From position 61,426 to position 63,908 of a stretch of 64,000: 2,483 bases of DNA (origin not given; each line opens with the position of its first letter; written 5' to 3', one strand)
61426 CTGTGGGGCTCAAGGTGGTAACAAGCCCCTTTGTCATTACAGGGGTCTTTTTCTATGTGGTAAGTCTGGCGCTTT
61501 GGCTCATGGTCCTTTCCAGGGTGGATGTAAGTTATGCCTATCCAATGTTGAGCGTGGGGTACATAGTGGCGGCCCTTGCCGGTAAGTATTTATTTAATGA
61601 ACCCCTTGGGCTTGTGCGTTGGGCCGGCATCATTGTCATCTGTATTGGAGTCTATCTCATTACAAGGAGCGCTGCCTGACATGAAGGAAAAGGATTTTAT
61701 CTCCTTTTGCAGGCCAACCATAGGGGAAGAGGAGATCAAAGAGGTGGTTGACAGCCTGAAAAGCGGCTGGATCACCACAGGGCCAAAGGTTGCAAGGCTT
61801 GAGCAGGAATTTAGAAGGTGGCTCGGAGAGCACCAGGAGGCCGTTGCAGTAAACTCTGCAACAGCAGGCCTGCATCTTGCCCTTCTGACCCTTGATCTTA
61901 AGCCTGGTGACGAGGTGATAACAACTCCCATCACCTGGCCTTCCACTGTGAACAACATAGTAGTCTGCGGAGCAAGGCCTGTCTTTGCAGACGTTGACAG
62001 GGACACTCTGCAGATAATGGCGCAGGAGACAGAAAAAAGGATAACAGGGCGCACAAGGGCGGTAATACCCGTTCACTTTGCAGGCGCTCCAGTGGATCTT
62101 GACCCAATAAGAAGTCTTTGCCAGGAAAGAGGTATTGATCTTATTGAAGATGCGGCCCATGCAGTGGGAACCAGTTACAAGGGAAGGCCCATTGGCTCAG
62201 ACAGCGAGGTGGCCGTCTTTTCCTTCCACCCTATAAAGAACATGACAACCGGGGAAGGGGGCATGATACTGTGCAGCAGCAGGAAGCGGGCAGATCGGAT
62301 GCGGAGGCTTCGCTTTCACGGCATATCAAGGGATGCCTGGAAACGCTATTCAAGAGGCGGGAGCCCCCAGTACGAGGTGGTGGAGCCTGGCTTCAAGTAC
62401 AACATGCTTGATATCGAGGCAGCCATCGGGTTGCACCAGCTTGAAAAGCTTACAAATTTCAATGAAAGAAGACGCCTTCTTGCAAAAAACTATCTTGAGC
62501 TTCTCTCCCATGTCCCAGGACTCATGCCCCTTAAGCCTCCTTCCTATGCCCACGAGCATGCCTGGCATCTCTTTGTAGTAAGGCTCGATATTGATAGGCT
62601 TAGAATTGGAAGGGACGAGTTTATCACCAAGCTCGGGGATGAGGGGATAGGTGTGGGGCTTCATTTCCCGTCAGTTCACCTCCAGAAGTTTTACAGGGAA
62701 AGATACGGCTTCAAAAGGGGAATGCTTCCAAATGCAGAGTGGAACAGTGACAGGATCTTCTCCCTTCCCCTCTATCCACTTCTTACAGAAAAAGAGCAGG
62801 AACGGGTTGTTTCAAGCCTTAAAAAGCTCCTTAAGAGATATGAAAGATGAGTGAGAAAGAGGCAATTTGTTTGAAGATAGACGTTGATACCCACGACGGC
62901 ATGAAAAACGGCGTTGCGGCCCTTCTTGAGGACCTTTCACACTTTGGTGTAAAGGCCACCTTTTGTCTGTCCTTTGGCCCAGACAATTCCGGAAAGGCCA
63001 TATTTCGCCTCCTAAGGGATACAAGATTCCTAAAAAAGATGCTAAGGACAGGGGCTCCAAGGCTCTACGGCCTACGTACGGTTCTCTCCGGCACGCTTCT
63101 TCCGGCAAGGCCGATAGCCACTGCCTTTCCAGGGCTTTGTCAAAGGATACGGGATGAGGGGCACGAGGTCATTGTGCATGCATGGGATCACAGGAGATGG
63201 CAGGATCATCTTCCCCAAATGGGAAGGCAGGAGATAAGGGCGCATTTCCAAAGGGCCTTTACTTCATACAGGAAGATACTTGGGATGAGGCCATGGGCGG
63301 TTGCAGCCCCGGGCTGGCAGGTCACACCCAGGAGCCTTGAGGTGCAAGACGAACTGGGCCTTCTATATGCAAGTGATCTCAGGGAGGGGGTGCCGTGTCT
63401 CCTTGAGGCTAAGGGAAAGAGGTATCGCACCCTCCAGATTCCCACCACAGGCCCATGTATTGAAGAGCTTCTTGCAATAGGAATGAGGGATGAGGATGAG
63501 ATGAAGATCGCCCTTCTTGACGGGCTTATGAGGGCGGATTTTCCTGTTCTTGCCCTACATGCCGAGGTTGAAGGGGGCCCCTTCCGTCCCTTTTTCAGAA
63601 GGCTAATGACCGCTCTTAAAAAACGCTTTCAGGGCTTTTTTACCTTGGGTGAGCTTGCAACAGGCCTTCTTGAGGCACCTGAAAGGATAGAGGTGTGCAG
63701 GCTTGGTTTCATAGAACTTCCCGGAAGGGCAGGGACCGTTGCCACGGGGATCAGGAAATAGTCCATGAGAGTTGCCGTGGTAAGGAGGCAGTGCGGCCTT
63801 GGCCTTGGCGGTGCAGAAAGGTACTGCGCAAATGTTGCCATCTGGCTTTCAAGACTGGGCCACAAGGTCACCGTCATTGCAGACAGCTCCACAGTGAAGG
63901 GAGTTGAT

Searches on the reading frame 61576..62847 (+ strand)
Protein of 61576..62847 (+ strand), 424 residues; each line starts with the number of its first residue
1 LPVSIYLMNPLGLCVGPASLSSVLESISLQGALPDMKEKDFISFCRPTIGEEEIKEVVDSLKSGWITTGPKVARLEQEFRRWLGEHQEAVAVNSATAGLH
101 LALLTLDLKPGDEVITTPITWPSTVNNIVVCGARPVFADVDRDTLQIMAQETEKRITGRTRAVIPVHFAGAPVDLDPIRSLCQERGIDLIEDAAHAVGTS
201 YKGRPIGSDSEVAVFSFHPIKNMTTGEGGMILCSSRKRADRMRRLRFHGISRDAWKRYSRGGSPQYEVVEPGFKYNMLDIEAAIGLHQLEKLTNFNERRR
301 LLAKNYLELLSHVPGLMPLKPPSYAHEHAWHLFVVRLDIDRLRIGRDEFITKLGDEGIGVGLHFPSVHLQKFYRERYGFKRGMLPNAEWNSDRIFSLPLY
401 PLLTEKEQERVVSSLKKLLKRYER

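Call 66: search_protein_families(library=pfam, proteins=[window:61576-62847:+], max_evalue=0.001)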
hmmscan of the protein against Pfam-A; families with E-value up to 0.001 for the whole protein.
window:61576-62847:+ (424 aa): 2 families
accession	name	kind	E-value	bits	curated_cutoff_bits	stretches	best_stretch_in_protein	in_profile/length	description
PF01041.23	DegT_DnrJ_EryC1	-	2.5e-121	405.7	19.8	1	48-415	2-359/360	DegT/DnrJ/EryC1/StrS aminotransferase family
PF00155.27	Aminotran_1_2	-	3e-05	23.8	19.7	1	73-200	45-193/361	Aminotransferase class I and II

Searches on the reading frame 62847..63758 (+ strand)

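Call 66: search_protein_families(library=pfam, proteins=[window:62847-63758:+], max_evalue=0.001)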
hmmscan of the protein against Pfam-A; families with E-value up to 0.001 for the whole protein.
window:62847-63758:+ (304 aa): 1 family
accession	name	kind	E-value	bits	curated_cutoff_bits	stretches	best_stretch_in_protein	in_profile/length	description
PF01522.26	Polysacc_deac_1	-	5.6e-11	42.9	23.1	1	17-174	15-123/124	Polysaccharide deacetylase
